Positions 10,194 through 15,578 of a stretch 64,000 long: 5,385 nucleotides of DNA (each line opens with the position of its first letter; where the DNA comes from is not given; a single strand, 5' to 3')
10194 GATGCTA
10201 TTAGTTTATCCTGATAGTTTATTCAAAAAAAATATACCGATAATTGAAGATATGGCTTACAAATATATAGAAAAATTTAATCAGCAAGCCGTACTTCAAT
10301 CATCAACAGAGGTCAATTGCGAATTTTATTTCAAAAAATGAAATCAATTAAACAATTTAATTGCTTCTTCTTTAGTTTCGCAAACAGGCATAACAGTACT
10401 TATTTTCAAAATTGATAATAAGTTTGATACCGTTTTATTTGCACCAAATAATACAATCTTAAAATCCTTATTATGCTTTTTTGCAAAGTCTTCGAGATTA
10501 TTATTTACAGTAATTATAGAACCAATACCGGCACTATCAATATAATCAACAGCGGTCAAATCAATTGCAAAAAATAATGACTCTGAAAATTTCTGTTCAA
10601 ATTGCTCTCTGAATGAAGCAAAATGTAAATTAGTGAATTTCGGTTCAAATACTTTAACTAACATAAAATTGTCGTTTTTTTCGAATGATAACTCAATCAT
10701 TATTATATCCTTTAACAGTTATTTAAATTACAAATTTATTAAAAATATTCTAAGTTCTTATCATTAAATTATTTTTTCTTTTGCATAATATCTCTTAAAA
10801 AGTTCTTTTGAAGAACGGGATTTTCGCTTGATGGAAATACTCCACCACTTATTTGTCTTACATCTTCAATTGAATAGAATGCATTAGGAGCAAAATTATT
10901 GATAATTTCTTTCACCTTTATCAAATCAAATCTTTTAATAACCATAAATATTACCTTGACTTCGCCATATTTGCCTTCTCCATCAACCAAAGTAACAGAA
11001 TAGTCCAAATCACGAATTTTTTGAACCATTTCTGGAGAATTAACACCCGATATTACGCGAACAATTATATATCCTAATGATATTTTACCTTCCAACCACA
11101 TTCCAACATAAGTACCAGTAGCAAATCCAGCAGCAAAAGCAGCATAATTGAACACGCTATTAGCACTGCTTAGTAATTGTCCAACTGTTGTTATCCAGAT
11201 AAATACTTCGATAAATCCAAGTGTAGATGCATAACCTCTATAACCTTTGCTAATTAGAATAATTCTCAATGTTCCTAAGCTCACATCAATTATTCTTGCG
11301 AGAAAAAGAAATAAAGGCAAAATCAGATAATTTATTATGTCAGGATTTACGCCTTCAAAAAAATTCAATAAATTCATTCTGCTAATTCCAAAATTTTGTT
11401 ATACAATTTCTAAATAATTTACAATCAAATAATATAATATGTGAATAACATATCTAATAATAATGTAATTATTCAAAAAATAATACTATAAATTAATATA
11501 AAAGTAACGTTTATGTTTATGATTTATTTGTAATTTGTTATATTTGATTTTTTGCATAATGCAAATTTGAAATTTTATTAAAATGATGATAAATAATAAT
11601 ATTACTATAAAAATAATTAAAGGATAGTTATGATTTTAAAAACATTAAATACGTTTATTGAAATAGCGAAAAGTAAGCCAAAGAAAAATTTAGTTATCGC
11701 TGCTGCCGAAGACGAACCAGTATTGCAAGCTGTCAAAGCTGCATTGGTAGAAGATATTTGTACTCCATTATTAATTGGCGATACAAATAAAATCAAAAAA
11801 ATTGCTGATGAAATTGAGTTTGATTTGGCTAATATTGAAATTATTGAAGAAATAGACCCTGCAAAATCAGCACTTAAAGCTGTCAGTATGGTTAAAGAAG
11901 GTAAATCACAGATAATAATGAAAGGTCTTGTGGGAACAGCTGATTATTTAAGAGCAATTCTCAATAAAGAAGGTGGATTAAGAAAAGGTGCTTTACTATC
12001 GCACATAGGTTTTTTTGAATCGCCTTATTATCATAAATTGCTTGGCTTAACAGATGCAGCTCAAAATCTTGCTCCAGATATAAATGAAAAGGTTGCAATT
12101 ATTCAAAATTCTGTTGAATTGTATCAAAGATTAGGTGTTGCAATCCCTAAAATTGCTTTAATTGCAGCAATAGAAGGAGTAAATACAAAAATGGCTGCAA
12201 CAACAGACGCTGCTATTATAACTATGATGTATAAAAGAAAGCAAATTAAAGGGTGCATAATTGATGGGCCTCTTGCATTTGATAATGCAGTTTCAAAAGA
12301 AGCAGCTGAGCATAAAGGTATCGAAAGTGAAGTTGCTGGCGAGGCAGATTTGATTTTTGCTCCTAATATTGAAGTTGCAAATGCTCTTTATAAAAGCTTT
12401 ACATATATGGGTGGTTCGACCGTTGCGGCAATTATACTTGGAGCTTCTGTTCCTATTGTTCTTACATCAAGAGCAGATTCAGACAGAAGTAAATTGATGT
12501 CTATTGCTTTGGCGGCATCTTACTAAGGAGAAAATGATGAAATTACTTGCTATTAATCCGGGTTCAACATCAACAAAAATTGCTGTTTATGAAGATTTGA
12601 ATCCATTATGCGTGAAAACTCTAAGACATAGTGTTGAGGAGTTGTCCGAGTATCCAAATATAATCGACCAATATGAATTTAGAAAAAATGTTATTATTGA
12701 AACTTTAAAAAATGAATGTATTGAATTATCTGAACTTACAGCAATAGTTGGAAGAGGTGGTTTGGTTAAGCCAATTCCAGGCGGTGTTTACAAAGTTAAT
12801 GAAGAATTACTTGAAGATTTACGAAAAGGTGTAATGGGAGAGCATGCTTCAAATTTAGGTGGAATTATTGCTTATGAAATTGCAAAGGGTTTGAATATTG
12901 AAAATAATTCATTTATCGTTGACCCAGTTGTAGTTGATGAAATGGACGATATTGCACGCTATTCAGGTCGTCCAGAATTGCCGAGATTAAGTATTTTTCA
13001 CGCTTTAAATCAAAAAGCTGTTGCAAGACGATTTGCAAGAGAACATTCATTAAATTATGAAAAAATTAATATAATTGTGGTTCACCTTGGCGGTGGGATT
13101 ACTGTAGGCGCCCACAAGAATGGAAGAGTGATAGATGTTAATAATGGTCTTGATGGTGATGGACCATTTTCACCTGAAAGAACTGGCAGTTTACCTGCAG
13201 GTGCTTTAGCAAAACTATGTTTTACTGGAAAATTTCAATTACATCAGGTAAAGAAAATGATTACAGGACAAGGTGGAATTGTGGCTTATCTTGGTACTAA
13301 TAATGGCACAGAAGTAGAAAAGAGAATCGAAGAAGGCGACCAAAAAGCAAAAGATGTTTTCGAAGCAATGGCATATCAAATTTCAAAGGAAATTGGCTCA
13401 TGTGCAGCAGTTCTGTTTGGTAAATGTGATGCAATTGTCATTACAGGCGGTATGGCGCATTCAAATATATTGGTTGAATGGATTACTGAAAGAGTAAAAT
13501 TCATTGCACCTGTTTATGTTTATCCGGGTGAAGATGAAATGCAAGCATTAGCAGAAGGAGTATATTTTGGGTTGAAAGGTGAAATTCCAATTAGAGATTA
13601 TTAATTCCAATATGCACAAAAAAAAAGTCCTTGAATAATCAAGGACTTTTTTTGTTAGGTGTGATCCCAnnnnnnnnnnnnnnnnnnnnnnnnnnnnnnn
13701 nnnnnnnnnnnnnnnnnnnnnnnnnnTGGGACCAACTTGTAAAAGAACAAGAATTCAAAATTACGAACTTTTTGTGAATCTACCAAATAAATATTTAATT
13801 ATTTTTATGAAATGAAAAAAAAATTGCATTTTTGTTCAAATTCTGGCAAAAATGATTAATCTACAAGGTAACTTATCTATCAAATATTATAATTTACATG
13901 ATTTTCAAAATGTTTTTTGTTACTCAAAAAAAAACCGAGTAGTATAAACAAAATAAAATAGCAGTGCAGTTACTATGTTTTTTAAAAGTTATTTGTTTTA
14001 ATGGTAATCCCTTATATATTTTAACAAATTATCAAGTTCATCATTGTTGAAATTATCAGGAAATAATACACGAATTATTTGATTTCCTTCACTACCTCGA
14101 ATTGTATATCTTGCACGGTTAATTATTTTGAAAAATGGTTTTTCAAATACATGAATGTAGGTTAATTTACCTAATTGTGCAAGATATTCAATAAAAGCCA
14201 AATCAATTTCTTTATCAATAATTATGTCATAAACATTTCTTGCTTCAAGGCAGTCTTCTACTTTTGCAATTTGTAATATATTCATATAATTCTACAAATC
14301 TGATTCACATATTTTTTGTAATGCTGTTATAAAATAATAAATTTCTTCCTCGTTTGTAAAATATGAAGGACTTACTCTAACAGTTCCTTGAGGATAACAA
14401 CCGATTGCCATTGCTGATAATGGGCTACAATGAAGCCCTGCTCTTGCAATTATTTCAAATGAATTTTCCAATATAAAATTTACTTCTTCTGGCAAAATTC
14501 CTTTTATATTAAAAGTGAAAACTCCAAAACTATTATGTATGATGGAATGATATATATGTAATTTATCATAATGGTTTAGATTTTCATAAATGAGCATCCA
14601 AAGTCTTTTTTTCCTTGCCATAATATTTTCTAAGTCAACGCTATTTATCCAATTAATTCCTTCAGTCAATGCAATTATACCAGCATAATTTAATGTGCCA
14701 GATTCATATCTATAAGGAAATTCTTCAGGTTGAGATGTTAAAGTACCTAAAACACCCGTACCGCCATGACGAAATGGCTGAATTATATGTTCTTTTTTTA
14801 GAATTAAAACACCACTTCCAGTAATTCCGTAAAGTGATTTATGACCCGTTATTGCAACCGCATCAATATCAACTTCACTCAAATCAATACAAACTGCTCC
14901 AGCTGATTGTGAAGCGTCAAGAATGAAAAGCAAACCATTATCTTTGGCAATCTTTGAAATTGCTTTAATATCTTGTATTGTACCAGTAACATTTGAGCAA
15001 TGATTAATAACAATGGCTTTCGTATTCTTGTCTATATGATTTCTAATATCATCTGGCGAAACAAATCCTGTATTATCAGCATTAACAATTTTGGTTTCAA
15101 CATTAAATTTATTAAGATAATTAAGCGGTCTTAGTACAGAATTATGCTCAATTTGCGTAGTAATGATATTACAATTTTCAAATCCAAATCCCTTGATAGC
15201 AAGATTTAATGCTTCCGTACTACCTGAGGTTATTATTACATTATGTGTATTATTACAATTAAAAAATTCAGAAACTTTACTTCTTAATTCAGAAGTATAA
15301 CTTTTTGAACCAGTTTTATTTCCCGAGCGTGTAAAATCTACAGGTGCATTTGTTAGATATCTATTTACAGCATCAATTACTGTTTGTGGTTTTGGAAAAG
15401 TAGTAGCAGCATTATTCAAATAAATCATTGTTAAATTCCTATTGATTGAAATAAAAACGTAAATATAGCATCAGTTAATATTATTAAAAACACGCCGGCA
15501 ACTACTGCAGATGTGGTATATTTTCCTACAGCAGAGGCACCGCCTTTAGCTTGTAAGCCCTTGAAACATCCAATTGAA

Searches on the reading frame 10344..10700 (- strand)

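Call 27: search_protein_families(library=ncbifam, proteins=[window:10344-10700:-], max_evalue=0.00001)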
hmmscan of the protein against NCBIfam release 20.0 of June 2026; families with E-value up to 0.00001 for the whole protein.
window:10344-10700:- (118 aa): 1 family
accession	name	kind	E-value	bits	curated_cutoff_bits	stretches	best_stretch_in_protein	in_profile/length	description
TIGR00377.1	ant_ant_sig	superfamily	1.2e-06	28.3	53.45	1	44-112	46-108/108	anti-sigma factor antagonist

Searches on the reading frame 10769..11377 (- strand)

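Call 27: search_protein_families(library=ncbifam, proteins=[window:10769-11377:-], max_evalue=0.00001)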
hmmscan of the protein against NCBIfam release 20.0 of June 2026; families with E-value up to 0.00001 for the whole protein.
window:10769-11377:- (202 aa): 5 families
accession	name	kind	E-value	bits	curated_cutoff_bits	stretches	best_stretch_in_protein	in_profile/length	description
NF003191.0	PRK04164.1-2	equivalog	3.9e-65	219.1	179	1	10-201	6-199/200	hypothetical protein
NF003194.0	PRK04164.1-5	equivalog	3.6e-34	117.8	160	1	22-181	8-167/178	hypothetical protein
NF003190.0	PRK04164.1-1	equivalog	3.3e-28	98.5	318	1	18-181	9-172/200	hypothetical protein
NF003193.0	PRK04164.1-4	equivalog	4.3e-22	78.7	351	1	22-181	5-164/182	hypothetical protein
NF003192.0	PRK04164.1-3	equivalog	7.4e-22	78.1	341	1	20-181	7-168/174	hypothetical protein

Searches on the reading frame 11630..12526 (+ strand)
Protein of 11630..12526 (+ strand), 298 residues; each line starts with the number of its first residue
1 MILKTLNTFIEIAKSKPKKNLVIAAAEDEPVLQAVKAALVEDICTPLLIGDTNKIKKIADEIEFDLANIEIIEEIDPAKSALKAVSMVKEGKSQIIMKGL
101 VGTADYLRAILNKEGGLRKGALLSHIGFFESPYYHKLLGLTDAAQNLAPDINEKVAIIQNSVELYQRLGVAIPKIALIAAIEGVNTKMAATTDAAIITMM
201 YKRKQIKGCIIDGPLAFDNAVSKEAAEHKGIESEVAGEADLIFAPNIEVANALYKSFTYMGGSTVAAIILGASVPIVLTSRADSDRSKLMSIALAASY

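Call 27: search_protein_families(library=ncbifam, proteins=[window:11630-12526:+], max_evalue=0.00001)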
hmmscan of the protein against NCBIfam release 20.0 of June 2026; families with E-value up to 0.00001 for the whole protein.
window:11630-12526:+ (298 aa): 10 families
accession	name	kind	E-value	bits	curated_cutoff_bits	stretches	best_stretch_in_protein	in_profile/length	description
NF004472.0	PRK05805.1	subfamily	2.3e-112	374.9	399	1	3-296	2-295/302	phosphate butyryltransferase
TIGR02706.1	P_butyryltrans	equivalog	2.7e-109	364.8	410.5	1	7-296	2-291/294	phosphate butyryltransferase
NF005837.0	PRK07742.1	equivalog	5.7e-101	337.8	409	1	6-296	3-294/299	phosphate butyryltransferase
NF006045.0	PRK08190.1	subfamily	3.1e-95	319.7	282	1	5-296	163-454/467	bifunctional enoyl-CoA hydratase/phosphate acetyltransferase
NF008852.0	PRK11890.1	subfamily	1.1e-85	287.5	413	1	7-296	11-300/315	phosphate acetyltransferase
TIGR02709.1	branched_ptb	equivalog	1.9e-47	162.2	475.15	1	23-295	5-268/271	branched-chain phosphotransacylase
NF007233.1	PRK09653.1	subfamily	2.2e-20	73.4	310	1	84-282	106-302/319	phosphotransacetylase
NF004167.0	PRK05632.1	equivalog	5e-15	55.1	418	1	139-256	544-659/708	phosphate acetyltransferase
TIGR00651.1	pta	equivalog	9.4e-15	54.8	311.2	1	86-281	95-289/304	phosphate acetyltransferase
NF009501.0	PRK12861.1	subfamily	3.5e-10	38.6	1178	1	82-286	544-748/764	NADP-dependent malic enzyme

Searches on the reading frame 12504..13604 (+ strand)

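Call 27: search_protein_families(library=ncbifam, proteins=[window:12504-13604:+], max_evalue=0.00001)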
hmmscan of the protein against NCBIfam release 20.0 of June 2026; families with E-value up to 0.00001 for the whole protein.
window:12504-13604:+ (366 aa): 8 families
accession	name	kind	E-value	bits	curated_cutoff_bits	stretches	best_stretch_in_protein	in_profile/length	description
TIGR02707.1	butyr_kinase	equivalog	3e-163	542.9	289.1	1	13-361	1-347/351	butyrate kinase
NF002834.0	PRK03011.1-5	subfamily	1.6e-154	514.3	222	1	11-366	2-355/357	butyrate kinase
TIGR00016.1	ackA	subfamily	5.1e-21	74.9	293.4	1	165-326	184-348/405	acetate/propionate family kinase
NF009045.0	PRK12379.1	equivalog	5.2e-16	58.4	580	1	164-328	173-339/402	propionate kinase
NF005462.0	PRK07058.1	equivalog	9.4e-15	54.5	486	1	165-320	179-331/396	acetate/propionate family kinase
NF009099.0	PRK12440.1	equivalog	1.8e-13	50.2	693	1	165-323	178-336/397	acetate/propionate family kinase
NF005520.0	PRK07157.1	equivalog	5.6e-12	45.5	561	1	165-333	178-347/400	acetate kinase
NF009063.0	PRK12397.1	equivalog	6.2e-11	41.6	659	1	165-319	178-333/404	acetate/propionate family kinase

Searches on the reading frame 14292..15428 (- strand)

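Call 27: search_protein_families(library=ncbifam, proteins=[window:14292-15428:-], max_evalue=0.00001)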
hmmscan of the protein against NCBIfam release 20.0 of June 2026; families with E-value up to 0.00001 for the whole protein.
window:14292-15428:- (378 aa): 61 families (the best 25 are shown)
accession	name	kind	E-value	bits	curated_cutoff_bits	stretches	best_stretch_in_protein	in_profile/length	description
TIGR01977.1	am_tr_V_EF2568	hypoth_equivalog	5.1e-119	397.6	377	1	2-373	1-376/376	cysteine desulfurase family protein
NF040779.1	Sec_lyase_SclA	exception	4.8e-88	295.6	525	1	2-374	1-377/378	selenocysteine lyase SclA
TIGR01979.1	sufS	subfamily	2.6e-72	243.9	475.1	1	1-374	19-399/403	SufS family cysteine desulfurase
NF041166.1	f2_encap_cargo1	exception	3e-48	165.4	800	1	1-373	246-623/623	family 2A encapsulin nanocompartment cargo protein cysteine desulfurase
TIGR03402.1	FeS_nifS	equivalog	4.3e-45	154.1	530.75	1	2-375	1-371/379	cysteine desulfurase NifS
TIGR03392.1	FeS_syn_CsdA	equivalog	4.8e-45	154.4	493.6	1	2-372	18-391/398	cysteine desulfurase CsdA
NF008126.0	PRK10874.1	equivalog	4.2e-44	151.3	607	1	2-372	21-394/401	cysteine desulfurase CsdA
NF006791.0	PRK09295.1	equivalog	1.7e-43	149.3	661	1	1-373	24-401/406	cysteine desulfurase SufS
TIGR03235.1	DNA_S_dndA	equivalog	6.8e-42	144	480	1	3-323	1-315/353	cysteine desulfurase DndA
TIGR03403.1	nifS_epsilon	equivalog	3.7e-37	128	587.7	1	2-373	1-372/382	NifS family cysteine desulfurase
NF010611.0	PRK14012.1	equivalog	5.9e-36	124.3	548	1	2-314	7-313/406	IscS subfamily cysteine desulfurase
TIGR02006.1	IscS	equivalog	2.8e-35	122.1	643.2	1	2-308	5-303/402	IscS subfamily cysteine desulfurase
TIGR01976.1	am_tr_V_VC1184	hypoth_equivalog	5.8e-31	108.2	352.35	1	2-370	20-401/401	cysteine desulfurase-like protein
NF002806.0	PRK02948.1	subfamily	4.4e-27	95.1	304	1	1-284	1-273/381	IscS subfamily cysteine desulfurase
TIGR03301.1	PhnW-AepZ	equivalog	9.3e-15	54.9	360.8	1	104-217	92-207/355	2-aminoethylphosphonate aminotransferase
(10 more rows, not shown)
